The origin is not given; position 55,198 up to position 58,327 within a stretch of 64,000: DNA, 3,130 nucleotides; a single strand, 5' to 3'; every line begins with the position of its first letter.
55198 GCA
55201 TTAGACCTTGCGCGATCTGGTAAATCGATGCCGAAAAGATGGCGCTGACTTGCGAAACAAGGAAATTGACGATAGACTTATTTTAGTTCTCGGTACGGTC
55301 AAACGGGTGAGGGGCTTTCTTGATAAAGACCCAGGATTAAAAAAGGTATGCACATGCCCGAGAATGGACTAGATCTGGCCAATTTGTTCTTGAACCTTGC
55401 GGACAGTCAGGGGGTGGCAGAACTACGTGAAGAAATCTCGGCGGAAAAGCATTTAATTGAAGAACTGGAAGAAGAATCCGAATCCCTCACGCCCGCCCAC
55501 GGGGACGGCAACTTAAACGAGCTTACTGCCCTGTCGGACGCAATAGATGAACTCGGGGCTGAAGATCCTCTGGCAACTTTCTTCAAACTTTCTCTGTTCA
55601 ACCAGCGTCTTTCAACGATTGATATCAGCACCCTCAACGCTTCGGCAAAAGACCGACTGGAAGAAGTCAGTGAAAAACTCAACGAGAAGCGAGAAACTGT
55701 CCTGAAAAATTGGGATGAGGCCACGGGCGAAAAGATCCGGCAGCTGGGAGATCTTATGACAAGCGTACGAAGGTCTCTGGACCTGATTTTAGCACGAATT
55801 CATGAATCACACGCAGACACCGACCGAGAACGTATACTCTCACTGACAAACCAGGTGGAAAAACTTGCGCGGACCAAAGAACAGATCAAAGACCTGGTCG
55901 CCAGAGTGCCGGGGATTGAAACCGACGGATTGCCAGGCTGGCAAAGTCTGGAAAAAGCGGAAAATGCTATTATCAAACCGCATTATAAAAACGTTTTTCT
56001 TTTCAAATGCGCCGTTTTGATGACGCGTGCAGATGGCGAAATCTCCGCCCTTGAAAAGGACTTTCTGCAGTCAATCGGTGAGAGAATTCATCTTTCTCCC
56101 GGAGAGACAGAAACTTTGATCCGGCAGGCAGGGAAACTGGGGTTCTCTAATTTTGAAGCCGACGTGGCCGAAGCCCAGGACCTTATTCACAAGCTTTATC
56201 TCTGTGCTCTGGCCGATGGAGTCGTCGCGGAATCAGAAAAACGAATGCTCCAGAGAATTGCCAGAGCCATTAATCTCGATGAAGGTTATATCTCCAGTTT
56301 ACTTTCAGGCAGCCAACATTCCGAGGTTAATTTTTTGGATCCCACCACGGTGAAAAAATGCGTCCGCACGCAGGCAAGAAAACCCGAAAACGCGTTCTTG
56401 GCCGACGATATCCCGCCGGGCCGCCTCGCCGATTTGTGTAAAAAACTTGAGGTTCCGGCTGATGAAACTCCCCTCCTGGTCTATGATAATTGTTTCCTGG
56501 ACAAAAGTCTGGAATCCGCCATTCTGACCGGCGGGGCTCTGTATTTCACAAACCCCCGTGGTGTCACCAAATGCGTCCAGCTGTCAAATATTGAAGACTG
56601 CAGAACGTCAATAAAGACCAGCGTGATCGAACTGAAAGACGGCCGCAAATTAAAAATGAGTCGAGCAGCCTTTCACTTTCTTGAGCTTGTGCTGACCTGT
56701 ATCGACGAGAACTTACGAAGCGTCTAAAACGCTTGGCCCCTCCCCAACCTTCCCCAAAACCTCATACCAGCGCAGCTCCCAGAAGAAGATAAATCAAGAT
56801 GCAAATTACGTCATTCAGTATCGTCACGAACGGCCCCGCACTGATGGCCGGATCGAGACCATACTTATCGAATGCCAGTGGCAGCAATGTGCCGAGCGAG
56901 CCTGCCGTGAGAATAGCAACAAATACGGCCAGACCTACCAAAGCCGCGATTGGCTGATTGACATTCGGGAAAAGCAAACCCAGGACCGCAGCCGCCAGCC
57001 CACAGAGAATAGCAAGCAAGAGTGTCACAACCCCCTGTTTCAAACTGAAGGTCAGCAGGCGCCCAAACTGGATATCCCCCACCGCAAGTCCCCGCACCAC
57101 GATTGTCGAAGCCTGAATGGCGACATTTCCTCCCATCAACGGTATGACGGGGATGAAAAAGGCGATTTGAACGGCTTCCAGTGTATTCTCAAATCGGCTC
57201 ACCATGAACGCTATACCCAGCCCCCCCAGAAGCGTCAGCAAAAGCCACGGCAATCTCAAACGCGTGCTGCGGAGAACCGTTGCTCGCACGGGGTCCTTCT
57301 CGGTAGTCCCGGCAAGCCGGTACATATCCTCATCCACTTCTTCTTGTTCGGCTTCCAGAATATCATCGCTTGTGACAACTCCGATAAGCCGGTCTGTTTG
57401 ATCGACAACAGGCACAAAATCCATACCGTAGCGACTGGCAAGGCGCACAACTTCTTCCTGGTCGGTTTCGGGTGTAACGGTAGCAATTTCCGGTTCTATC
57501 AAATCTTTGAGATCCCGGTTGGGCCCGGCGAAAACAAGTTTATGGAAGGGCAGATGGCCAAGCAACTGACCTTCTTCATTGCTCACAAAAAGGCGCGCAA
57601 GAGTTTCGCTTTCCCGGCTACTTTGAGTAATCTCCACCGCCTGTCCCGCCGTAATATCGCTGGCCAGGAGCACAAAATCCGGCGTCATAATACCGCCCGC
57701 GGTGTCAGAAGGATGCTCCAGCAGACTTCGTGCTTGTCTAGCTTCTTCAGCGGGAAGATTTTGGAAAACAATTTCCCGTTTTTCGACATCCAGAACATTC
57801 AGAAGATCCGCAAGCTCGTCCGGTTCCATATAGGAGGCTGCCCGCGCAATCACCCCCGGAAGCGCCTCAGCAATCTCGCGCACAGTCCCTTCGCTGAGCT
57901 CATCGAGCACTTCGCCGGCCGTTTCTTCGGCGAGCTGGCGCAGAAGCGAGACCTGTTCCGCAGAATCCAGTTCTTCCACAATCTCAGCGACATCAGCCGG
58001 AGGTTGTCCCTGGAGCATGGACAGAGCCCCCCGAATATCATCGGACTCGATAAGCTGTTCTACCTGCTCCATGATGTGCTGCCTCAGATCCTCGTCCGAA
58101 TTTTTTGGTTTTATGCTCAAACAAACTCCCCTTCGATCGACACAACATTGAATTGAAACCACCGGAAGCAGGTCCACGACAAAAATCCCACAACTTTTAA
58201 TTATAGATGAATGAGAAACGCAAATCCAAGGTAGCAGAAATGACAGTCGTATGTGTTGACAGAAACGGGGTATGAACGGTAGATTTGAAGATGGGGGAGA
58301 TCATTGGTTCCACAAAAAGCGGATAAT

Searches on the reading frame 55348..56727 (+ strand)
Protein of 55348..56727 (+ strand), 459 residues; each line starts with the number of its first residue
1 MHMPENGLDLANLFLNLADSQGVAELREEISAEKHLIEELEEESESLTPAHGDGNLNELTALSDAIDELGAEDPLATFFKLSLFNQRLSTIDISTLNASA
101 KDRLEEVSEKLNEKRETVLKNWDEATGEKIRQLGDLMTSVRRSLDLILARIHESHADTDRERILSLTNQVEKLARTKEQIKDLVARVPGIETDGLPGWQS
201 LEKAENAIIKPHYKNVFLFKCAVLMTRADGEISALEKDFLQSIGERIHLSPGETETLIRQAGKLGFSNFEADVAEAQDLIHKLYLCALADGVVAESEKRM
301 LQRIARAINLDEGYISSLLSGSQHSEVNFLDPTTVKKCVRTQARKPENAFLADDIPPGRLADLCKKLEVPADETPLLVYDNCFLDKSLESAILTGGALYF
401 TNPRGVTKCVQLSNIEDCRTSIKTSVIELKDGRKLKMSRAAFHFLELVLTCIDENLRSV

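Call 42: search_protein_families(library=pfam, proteins=[window:55348-56727:+], max_evalue=0.0001)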
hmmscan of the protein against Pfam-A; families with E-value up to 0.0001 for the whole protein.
window:55348-56727:+ (459 aa): 1 family
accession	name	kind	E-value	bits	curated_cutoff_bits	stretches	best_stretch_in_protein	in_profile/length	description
PF05099.18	TerB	-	1.5e-10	41.8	24.4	1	223-312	9-110/118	Tellurite resistance protein TerB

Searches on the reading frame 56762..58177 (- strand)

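Call 42: search_protein_families(library=pfam, proteins=[window:56762-58177:-], max_evalue=0.0001)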
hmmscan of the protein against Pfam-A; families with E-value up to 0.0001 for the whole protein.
window:56762-58177:- (471 aa): 3 families
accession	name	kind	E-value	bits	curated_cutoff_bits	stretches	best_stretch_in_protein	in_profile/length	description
PF01769.21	MgtE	-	3.6e-25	89.1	27.6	1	342-465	1-124/125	Divalent cation transporter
PF03448.22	MgtE_N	-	4.2e-20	72.6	25.9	1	59-158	2-102/102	MgtE intracellular N domain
PF00571.33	CBS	-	1.4e-16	61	24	1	224-277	2-55/57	CBS domain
